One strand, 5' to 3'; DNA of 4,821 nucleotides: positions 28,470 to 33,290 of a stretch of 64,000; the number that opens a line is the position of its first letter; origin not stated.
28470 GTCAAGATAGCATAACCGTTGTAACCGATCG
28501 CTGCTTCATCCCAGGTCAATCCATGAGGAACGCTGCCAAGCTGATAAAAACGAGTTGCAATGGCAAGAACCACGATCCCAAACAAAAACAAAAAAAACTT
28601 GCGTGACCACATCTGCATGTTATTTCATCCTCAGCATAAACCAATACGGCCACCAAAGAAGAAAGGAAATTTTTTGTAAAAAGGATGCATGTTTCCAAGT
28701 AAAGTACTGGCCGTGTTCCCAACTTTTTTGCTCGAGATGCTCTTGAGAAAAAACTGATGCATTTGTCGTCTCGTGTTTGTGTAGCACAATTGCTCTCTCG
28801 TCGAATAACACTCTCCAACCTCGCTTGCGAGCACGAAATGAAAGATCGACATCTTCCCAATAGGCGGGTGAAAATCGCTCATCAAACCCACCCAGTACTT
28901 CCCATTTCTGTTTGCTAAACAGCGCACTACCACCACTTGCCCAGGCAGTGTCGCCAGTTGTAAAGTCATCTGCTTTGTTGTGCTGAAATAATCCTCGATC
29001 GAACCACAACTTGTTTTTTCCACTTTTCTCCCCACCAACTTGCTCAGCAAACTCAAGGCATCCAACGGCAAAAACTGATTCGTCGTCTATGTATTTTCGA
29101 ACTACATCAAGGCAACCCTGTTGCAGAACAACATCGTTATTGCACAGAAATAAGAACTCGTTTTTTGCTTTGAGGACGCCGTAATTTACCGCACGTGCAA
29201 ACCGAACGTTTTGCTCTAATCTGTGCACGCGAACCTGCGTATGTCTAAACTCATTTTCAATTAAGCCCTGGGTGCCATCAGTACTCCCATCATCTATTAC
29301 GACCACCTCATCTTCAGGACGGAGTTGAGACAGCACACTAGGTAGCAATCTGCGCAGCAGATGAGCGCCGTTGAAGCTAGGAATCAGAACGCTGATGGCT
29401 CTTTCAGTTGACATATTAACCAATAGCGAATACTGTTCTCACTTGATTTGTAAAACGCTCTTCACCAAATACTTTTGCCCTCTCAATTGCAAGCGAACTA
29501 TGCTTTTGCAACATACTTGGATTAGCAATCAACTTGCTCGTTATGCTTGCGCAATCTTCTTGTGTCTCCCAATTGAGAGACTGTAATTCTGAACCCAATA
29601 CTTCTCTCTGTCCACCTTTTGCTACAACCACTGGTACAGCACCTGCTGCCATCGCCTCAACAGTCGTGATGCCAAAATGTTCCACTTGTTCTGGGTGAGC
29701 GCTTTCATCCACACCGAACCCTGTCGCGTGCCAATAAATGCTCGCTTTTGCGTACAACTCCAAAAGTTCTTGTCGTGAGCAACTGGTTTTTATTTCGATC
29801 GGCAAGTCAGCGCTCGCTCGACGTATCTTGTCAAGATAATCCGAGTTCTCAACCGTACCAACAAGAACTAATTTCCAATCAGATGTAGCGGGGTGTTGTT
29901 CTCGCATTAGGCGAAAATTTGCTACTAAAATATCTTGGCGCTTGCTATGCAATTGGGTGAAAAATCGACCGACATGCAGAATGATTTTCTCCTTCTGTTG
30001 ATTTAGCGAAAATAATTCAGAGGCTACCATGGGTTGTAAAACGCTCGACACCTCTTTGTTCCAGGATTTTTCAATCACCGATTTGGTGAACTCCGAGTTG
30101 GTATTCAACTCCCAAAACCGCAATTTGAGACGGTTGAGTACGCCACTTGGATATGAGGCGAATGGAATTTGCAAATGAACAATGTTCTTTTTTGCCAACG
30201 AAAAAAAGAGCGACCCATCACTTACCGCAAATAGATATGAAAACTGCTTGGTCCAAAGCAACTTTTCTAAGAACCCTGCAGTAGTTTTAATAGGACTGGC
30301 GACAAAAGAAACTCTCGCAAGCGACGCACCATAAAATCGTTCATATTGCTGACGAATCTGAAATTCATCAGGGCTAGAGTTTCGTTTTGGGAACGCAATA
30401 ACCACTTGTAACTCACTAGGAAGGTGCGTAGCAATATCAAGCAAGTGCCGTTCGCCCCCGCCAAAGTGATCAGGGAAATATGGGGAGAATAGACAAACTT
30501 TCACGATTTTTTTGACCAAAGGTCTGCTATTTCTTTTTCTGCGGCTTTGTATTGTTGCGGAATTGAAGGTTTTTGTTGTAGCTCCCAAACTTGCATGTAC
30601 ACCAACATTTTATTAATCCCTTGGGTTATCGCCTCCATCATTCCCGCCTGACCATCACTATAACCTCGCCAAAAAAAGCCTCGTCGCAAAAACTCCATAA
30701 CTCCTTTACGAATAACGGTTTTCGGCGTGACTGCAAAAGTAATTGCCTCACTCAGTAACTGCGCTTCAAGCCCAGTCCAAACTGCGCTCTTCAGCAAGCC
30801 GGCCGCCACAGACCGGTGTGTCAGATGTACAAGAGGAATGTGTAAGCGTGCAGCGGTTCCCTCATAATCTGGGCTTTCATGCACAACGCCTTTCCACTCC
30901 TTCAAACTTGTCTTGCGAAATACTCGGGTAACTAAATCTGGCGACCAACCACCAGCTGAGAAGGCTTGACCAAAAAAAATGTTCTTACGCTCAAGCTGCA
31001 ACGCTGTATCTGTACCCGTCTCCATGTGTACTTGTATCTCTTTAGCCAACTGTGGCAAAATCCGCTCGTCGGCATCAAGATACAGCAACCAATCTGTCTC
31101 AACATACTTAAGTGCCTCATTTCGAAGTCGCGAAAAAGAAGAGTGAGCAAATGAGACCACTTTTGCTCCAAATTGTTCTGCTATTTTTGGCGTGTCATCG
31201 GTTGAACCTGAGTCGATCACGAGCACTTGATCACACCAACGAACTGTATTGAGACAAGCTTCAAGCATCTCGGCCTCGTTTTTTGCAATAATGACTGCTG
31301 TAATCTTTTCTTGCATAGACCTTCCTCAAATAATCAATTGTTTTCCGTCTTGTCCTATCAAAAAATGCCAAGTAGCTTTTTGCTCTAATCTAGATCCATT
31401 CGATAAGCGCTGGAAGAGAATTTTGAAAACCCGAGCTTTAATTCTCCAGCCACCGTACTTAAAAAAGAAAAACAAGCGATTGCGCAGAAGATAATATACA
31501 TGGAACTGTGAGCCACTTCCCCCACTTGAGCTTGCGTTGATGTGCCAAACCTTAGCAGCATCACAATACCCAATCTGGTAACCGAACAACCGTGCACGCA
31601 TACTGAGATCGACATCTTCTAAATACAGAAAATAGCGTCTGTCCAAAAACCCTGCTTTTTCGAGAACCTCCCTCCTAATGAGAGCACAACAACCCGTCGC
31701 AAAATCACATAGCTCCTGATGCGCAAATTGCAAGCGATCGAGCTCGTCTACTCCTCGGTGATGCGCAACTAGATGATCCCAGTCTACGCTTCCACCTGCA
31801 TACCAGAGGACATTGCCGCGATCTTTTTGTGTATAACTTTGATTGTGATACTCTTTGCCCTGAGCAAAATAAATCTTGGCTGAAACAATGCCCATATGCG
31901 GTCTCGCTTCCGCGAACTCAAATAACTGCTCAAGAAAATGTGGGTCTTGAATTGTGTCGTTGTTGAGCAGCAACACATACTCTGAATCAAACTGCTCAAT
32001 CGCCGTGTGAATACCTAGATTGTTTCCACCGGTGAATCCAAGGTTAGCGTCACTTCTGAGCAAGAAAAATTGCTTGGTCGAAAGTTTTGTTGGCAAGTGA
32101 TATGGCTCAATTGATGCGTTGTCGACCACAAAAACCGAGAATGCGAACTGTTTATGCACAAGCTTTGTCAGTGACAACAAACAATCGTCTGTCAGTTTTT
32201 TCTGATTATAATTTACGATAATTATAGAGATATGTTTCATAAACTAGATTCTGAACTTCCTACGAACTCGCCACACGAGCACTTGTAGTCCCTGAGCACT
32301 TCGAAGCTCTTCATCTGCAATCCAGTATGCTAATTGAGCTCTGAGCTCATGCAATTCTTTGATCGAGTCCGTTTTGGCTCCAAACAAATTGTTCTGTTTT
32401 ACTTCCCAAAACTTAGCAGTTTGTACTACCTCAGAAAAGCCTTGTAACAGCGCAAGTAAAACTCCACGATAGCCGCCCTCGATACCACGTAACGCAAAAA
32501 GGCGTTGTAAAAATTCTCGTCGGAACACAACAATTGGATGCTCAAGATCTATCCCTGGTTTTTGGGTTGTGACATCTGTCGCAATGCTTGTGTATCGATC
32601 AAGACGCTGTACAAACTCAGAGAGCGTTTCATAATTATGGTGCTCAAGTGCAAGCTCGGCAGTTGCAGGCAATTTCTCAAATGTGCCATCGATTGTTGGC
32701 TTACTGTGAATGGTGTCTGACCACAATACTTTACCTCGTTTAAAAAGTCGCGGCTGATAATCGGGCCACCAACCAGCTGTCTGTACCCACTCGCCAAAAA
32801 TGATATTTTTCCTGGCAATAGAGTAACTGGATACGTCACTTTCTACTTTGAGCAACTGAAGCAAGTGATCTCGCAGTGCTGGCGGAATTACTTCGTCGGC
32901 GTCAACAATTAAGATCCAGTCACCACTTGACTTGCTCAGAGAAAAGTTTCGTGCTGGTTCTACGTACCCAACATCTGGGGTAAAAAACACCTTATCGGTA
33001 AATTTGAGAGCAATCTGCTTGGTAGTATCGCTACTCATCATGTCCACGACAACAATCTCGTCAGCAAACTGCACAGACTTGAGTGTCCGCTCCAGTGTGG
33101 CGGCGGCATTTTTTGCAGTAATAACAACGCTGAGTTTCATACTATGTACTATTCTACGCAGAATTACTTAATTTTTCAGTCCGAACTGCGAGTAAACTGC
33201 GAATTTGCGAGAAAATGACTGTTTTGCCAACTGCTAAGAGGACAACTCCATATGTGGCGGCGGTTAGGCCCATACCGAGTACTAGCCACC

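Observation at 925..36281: Very large glycosylation region: 19 GT-C-type polytopic membrane proteins, 13 GT-A/GT-B enzymes, flippase and LCP ligase in about 45 kb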

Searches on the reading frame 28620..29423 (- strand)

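Call 7: search_protein_families(library=pfam, proteins=[window:28620-29423:-], max_evalue=0.01)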
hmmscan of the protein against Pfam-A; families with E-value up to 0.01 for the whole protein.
window:28620-29423:- (267 aa): 5 families
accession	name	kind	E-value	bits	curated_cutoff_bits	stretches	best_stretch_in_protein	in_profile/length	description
PF00535.33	Glycos_transf_2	-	6.1e-25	88.5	23.3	1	11-160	1-150/168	Glycosyl transferase family 2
PF13641.12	Glyco_tranf_2_3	-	1.4e-20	74.7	27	1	10-227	3-223/230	Glycosyltransferase like family 2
PF10111.15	Glyco_tranf_2_2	-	1.9e-08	34.6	27.3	1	31-102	23-96/276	Glycosyltransferase like family 2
PF13632.12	Glyco_trans_2_3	-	3.1e-05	24.3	27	1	96-227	7-131/198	Glycosyl transferase family group 2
PF13506.12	Glyco_transf_21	-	0.0011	18.9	21.7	1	82-218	25-157/174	Glycosyl transferase family 21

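Call 22: search_protein_families(library=ncbifam, proteins=[window:28620-29423:-], max_evalue=0.00001)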
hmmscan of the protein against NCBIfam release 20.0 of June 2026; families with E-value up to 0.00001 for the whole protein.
window:28620-29423:- (267 aa): 12 families
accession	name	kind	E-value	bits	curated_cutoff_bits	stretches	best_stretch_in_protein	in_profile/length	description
TIGR03965.1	mycofact_glyco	equivalog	3.1e-26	92.3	280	1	7-226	73-291/467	mycofactocin biosynthesis glycosyltransferase MftF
NF041875.1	EPS_EpsD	equivalog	6.4e-25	88.2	370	1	10-223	1-214/325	exopolysaccharide biosynthesis glycosyltransferase EpsD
TIGR03937.1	PgaC_IcaA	equivalog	7.8e-19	67.9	422.3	1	4-120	41-159/407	poly-beta-1,6-N-acetyl-D-glucosamine synthase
NF038299.1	EPS_HpsN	equivalog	2.3e-15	56.4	425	1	9-223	2-228/317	hormogonium polysaccharide biosynthesis glycosyltransferase HpsN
TIGR04283.1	glyco_like_mftF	equivalog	1.8e-14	53.9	182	1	10-210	1-181/221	TIGR04283 family arsenosugar biosynthesis glycosyltransferase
NF047683.1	TeichurnBiosyTuaG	equivalog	1.1e-11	44.9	400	1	6-126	4-126/252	teichuronic acid biosynthesis protein TuaG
NF007482.0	PRK10073.1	equivalog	1e-10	41.2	423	1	4-100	2-98/334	glycosyltransferase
NF050050.1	ProtGlycPglI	equivalog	2.8e-09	36.8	500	1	9-136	3-134/306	GalNAc(5)-diNAcBac-PP-undecaprenol beta-1,3-glucosyltransferase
TIGR01556.1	rhamnosyltran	subfamily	4.5e-08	32.6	200.55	1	35-216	19-201/281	rhamnosyltransferase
NF038302.1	EPS_HpsE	equivalog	7.3e-07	28.5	300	1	10-99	3-98/307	hormogonium polysaccharide biosynthesis glycosyltransferase HpsE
NF050819.1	PolSacchBiosHfsG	equivalog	2.4e-06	26.9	500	0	7-209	11-212/302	polysaccharide biosynthesis protein HfsG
TIGR03469.1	HpnB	hypoth_equivalog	2.9e-06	26.6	379.25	1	9-201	45-249/386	hopene-associated glycosyltransferase HpnB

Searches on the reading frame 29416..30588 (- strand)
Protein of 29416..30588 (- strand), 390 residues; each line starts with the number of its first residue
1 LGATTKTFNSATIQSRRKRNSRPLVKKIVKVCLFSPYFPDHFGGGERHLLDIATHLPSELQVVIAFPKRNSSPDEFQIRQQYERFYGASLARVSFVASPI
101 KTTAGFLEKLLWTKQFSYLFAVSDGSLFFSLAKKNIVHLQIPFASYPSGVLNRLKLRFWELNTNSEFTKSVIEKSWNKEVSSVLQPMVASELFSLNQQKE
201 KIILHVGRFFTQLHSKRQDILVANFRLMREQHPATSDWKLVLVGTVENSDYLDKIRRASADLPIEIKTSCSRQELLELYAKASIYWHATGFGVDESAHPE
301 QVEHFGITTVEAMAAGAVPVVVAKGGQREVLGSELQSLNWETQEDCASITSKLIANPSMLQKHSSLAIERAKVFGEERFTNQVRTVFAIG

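Call 7: search_protein_families(library=pfam, proteins=[window:29416-30588:-], max_evalue=0.01)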
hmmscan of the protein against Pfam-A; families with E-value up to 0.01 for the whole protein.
window:29416-30588:- (390 aa): 3 families
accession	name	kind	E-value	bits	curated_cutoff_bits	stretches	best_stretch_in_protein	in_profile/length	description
PF00534.26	Glycos_transf_1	-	3e-16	59.9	26.4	1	196-335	11-135/172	Glycosyl transferases group 1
PF13692.12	Glyco_trans_1_4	-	5.1e-12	46.7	27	1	201-334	2-118/142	Glycosyl transferases group 1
PF20706.3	GT4-conflict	-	0.0082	15.6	26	0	196-334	193-323/385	Family 4 Glycosyltransferase in conflict systems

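Call 23: search_protein_families(library=ncbifam, proteins=[window:29416-30588:-], max_evalue=0.00001)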
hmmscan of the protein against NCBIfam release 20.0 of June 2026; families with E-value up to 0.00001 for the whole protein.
window:29416-30588:- (390 aa): 2 families
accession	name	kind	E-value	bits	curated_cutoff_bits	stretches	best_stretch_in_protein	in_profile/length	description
TIGR03999.1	thiol_BshA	equivalog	1.1e-06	27.8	273.7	1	196-385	195-368/375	N-acetyl-alpha-D-glucosaminyl L-malate synthase BshA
TIGR03449.1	mycothiol_MshA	equivalog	6.7e-06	25.2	462.5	1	198-387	218-400/406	D-inositol-3-phosphate glycosyltransferase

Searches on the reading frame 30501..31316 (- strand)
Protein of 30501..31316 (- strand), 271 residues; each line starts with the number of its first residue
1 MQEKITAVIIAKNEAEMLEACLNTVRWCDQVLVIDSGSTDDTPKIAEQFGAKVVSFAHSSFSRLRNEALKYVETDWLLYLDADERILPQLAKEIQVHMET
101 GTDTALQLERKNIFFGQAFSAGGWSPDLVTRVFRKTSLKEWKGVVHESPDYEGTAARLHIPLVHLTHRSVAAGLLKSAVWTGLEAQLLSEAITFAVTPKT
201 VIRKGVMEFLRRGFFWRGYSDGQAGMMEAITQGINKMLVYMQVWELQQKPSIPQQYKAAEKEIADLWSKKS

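Call 7: search_protein_families(library=pfam, proteins=[window:30501-31316:-], max_evalue=0.01)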
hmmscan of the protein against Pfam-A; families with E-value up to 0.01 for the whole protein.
window:30501-31316:- (271 aa): 3 families
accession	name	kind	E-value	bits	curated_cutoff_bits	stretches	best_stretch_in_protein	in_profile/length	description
PF00535.33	Glycos_transf_2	-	6.9e-17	62.3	23.3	1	7-110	2-115/168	Glycosyl transferase family 2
PF13704.12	Glyco_tranf_2_4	-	6.9e-06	26.9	27.5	1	12-85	1-83/98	Glycosyl transferase family 2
PF10111.15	Glyco_tranf_2_2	-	0.0081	16.1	27.3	0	30-94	31-103/276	Glycosyltransferase like family 2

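Call 22: search_protein_families(library=ncbifam, proteins=[window:30501-31316:-], max_evalue=0.00001)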
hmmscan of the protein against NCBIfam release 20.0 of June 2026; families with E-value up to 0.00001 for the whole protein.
window:30501-31316:- (271 aa): 4 families
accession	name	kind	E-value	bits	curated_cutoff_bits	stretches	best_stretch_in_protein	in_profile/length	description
TIGR04283.1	glyco_like_mftF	equivalog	2.6e-10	40.3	182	1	7-102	3-102/221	TIGR04283 family arsenosugar biosynthesis glycosyltransferase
TIGR04182.1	glyco_TIGR04182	equivalog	4.7e-10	39.3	325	1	6-102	3-101/293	S-layer glycoprotein N-glycosyltransferase AglJ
TIGR04195.1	S_glycosyl_SunS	equivalog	6.5e-10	38.4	350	1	4-85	58-143/421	SunS family peptide S-glycosyltransferase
NF010496.0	PRK13915.1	equivalog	4.3e-08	32.6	262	1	2-57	30-92/307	glucosyl-3-phosphoglycerate synthase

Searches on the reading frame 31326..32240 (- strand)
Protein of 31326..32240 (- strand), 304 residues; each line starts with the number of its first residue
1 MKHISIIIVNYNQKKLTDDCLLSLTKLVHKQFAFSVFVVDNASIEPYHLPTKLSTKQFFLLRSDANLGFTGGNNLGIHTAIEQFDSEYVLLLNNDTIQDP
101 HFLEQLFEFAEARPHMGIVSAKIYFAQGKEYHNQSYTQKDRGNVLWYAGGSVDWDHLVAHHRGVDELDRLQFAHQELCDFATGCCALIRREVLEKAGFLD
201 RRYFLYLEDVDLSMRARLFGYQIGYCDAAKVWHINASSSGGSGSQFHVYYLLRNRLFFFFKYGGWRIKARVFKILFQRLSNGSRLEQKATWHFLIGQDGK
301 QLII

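Call 7: search_protein_families(library=pfam, proteins=[window:31326-32240:-], max_evalue=0.01)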
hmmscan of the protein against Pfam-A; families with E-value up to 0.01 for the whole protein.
window:31326-32240:- (304 aa): 3 families
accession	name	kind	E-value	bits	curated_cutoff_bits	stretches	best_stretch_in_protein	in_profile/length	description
PF13641.12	Glyco_tranf_2_3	-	2e-15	57.8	27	1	4-241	3-219/230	Glycosyltransferase like family 2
PF00535.33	Glycos_transf_2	-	9e-15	55.4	23.3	1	5-195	1-166/168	Glycosyl transferase family 2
PF13632.12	Glyco_trans_2_3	-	7.6e-10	39.4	27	1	88-234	1-124/198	Glycosyl transferase family group 2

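Call 22: search_protein_families(library=ncbifam, proteins=[window:31326-32240:-], max_evalue=0.00001)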
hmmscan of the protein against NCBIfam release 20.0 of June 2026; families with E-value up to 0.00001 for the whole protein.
window:31326-32240:- (304 aa): 7 families
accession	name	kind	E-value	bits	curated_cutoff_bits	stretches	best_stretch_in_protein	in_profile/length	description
TIGR01556.1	rhamnosyltran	subfamily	6.5e-12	45.2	200.55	0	25-118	14-107/281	rhamnosyltransferase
NF041875.1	EPS_EpsD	equivalog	1.7e-11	44.1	370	0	4-111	1-105/325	exopolysaccharide biosynthesis glycosyltransferase EpsD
TIGR03965.1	mycofact_glyco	equivalog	1e-09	37.8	280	0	3-124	75-192/467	mycofactocin biosynthesis glycosyltransferase MftF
NF050113.1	gal_furan_GlfT1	equivalog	3.2e-08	33.2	330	0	7-113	4-108/290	galactofuranosyltransferase GlfT1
TIGR03937.1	PgaC_IcaA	equivalog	1.6e-06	27.3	422.3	0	2-120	45-160/407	poly-beta-1,6-N-acetyl-D-glucosamine synthase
NF038299.1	EPS_HpsN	equivalog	2.2e-06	26.9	425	1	3-241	2-228/317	hormogonium polysaccharide biosynthesis glycosyltransferase HpsN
NF038302.1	EPS_HpsE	equivalog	5.1e-06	25.7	300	0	4-124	3-125/307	hormogonium polysaccharide biosynthesis glycosyltransferase HpsE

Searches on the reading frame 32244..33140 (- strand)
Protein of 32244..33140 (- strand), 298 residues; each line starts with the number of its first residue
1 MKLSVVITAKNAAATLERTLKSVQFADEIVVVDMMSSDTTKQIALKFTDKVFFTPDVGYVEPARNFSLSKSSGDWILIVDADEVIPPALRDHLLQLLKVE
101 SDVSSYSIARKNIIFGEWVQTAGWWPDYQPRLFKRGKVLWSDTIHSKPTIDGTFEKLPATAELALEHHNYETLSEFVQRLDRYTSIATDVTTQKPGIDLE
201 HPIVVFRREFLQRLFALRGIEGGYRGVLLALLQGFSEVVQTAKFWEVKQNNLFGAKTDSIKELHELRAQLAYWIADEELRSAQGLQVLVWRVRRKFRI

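Call 7: search_protein_families(library=pfam, proteins=[window:32244-33140:-], max_evalue=0.01)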
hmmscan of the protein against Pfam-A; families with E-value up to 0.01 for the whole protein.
window:32244-33140:- (298 aa): 3 families
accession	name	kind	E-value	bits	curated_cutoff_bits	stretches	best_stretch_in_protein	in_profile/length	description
PF00535.33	Glycos_transf_2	-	2.6e-17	63.7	23.3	1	4-137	1-146/168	Glycosyl transferase family 2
PF13704.12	Glyco_tranf_2_4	-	0.00026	21.8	27.5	1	10-85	1-84/98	Glycosyl transferase family 2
PF13641.12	Glyco_tranf_2_3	-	0.0045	17.5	27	0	3-97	3-111/230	Glycosyltransferase like family 2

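Call 22: search_protein_families(library=ncbifam, proteins=[window:32244-33140:-], max_evalue=0.00001)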
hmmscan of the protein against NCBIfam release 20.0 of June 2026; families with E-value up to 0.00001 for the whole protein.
window:32244-33140:- (298 aa): 3 families
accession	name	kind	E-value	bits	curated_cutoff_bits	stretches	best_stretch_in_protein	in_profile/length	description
TIGR04283.1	glyco_like_mftF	equivalog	3.3e-09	36.7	182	1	3-104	1-105/221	TIGR04283 family arsenosugar biosynthesis glycosyltransferase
NF007482.0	PRK10073.1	equivalog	1.3e-07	30.9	423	1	2-98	7-111/334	glycosyltransferase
NF041875.1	EPS_EpsD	equivalog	9e-06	25.3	370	0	3-102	1-110/325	exopolysaccharide biosynthesis glycosyltransferase EpsD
